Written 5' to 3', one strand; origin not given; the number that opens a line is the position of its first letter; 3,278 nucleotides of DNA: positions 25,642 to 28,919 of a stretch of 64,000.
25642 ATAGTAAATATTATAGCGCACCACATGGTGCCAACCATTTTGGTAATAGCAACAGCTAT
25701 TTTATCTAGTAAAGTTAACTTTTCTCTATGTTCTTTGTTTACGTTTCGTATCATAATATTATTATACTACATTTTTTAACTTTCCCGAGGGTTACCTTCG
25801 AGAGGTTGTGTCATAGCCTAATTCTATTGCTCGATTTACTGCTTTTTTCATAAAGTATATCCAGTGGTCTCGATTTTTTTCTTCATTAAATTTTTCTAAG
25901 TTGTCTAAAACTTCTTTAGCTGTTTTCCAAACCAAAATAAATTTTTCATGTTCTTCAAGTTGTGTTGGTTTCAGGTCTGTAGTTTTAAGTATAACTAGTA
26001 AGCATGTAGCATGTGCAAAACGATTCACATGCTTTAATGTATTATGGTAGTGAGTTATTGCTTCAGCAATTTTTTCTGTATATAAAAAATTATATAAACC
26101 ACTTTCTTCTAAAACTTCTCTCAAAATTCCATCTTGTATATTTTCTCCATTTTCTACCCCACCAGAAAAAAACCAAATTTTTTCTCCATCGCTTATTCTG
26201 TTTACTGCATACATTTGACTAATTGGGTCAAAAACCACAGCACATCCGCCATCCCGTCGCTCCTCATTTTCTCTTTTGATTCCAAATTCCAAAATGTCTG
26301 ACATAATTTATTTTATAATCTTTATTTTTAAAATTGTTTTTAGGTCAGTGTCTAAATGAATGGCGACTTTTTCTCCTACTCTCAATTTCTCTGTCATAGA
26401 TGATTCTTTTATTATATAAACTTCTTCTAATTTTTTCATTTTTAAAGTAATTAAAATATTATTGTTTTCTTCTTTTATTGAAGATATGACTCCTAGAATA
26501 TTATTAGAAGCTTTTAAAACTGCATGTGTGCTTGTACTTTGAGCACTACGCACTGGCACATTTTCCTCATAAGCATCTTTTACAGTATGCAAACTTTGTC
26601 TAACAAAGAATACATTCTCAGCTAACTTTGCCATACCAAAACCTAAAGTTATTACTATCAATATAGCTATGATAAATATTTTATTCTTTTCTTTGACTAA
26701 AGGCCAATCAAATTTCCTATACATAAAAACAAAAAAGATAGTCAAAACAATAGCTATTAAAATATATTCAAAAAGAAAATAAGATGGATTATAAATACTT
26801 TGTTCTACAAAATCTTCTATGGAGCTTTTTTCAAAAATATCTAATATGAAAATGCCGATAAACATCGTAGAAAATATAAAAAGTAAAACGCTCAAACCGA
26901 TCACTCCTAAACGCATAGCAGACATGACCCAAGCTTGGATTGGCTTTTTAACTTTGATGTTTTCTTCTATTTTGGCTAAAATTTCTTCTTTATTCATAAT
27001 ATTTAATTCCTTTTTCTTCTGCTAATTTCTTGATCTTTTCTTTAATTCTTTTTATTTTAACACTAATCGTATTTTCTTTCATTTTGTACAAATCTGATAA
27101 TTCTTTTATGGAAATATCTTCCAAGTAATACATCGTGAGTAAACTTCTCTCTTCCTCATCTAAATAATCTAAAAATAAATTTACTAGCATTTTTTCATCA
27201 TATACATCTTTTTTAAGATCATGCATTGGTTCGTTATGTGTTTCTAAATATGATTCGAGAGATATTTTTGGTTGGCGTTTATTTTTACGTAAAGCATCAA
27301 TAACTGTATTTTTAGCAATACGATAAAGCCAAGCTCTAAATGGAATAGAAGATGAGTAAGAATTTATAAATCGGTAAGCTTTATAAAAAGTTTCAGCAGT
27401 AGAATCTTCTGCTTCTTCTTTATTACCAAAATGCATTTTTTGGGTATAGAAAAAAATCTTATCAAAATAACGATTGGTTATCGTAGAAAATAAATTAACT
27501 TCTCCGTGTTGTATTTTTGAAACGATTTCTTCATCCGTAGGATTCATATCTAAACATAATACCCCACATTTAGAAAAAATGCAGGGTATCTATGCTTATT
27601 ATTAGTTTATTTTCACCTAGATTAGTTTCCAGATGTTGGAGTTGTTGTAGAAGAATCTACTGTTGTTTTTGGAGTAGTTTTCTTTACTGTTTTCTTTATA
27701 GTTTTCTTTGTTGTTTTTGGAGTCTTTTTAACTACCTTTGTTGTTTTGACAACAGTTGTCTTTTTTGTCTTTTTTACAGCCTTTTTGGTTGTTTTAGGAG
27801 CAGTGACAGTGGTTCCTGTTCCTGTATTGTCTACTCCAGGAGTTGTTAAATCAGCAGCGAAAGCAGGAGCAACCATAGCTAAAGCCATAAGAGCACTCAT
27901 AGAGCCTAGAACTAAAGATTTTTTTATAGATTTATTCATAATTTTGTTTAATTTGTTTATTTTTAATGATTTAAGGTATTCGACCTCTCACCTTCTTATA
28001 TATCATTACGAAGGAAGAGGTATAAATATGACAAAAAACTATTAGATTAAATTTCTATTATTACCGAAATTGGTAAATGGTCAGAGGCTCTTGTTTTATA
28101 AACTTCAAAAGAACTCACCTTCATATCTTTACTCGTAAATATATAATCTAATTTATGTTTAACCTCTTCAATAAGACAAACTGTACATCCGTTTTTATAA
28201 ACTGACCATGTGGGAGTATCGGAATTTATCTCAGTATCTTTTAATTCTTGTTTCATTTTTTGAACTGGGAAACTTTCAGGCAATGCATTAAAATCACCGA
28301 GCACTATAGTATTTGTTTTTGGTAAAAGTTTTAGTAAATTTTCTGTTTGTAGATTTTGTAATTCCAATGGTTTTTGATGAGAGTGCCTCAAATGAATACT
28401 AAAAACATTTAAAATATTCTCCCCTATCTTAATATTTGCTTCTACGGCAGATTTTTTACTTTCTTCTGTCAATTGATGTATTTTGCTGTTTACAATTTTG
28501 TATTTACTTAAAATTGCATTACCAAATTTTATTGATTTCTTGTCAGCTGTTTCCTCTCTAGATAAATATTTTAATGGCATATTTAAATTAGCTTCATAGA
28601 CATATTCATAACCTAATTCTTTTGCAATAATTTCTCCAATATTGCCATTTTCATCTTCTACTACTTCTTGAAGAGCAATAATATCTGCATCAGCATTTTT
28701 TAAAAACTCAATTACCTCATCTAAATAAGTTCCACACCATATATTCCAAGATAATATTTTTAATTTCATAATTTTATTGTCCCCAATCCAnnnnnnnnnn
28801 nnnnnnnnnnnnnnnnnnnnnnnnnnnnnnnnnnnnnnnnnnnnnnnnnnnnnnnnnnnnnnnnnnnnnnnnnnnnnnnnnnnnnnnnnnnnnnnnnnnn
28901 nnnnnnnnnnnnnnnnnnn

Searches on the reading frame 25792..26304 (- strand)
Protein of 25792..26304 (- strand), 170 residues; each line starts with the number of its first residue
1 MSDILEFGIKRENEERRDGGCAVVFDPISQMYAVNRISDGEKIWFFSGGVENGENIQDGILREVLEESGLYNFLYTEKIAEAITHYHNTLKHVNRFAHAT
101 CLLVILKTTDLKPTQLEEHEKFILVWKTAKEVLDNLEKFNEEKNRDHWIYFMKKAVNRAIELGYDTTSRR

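Call 3: search_protein_families(library=pfam, proteins=[window:25792-26304:-], max_evalue=0.01)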
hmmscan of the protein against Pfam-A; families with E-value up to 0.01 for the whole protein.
window:25792-26304:- (170 aa): 1 family
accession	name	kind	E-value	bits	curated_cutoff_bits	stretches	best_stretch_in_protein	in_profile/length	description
PF00293.34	NUDIX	-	2.4e-07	31.3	21.1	1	21-139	7-126/134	NUDIX domain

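Call 82: search_protein_families(library=padloc, proteins=[window:25792-26304:-], max_evalue=0.001)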
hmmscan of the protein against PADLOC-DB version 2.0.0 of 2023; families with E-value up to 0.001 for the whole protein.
window:25792-26304:- (170 aa): 1 family
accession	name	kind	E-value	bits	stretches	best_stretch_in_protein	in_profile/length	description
PDLC04899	PDC-S07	-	0.0004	18.1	1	22-89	12-80/135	-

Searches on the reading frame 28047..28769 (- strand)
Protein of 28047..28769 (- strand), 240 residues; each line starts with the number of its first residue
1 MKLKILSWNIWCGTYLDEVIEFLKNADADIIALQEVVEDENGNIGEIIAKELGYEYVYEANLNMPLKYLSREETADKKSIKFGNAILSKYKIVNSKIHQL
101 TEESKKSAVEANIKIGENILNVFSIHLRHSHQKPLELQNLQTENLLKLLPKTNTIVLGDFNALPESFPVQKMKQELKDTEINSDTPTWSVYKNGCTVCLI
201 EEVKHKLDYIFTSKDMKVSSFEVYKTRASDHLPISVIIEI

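Call 3: search_protein_families(library=pfam, proteins=[window:28047-28769:-], max_evalue=0.01)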
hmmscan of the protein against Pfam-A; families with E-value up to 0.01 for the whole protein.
window:28047-28769:- (240 aa): 4 families
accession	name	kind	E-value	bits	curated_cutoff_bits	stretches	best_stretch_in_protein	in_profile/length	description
PF03372.29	Exo_endo_phos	-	5.4e-23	82.3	24.5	1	6-231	1-225/225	Endonuclease/Exonuclease/phosphatase family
PF14529.12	Exo_endo_phos_2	-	5.8e-05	23.4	27.4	1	122-234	3-116/117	Endonuclease-reverse transcriptase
PF23226.1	Exo_endo_phos_PGAP2IP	-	6.3e-05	22.8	27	1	77-191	73-190/239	PGAP2IP, C-terminal nuclease-like domain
PF22669.2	Exo_endo_phos2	-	0.00015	21.8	27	0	6-162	1-179/288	Endonuclease/Exonuclease/phosphatase family 2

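Call 4: search_protein_families(library=ncbifam, proteins=[window:28047-28769:-], max_evalue=0.01)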
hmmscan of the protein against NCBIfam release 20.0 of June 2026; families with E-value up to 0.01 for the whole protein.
window:28047-28769:- (240 aa): 5 families
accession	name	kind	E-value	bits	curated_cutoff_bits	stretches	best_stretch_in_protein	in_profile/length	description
TIGR00633.1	xth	equivalog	8.4e-09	35.3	99.05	1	3-175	1-165/255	exodeoxyribonuclease III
TIGR00195.1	exoDNase_III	equivalog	1.2e-06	28.4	182.55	1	3-180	1-167/254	exodeoxyribonuclease III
NF003842.0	PRK05421.1-4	equivalog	2.2e-06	27.3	144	1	2-237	31-254/259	endonuclease/exonuclease/phosphatase family protein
NF003840.0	PRK05421.1-2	equivalog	2.6e-06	26.7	163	1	141-239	188-279/282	endonuclease/exonuclease/phosphatase family protein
NF003841.0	PRK05421.1-3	equivalog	0.0081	15.6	223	0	205-236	226-256/261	endonuclease/exonuclease/phosphatase family protein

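Call 28: search_solved_structures(query=window:28047-28769:-, max_evalue=0.01, show_alignments=2)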
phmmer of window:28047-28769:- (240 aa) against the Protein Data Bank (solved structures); distinct sequences matched with E-value up to 0.01: 0.

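Call 59: search_protein_families(library=phrogs, proteins=[window:28047-28769:-], max_evalue=0.01)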
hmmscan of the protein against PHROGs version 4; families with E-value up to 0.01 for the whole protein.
window:28047-28769:- (240 aa): 0 families

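Call 82: search_protein_families(library=padloc, proteins=[window:28047-28769:-], max_evalue=0.001)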
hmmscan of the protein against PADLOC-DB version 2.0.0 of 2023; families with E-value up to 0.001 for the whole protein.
window:28047-28769:- (240 aa): 0 families
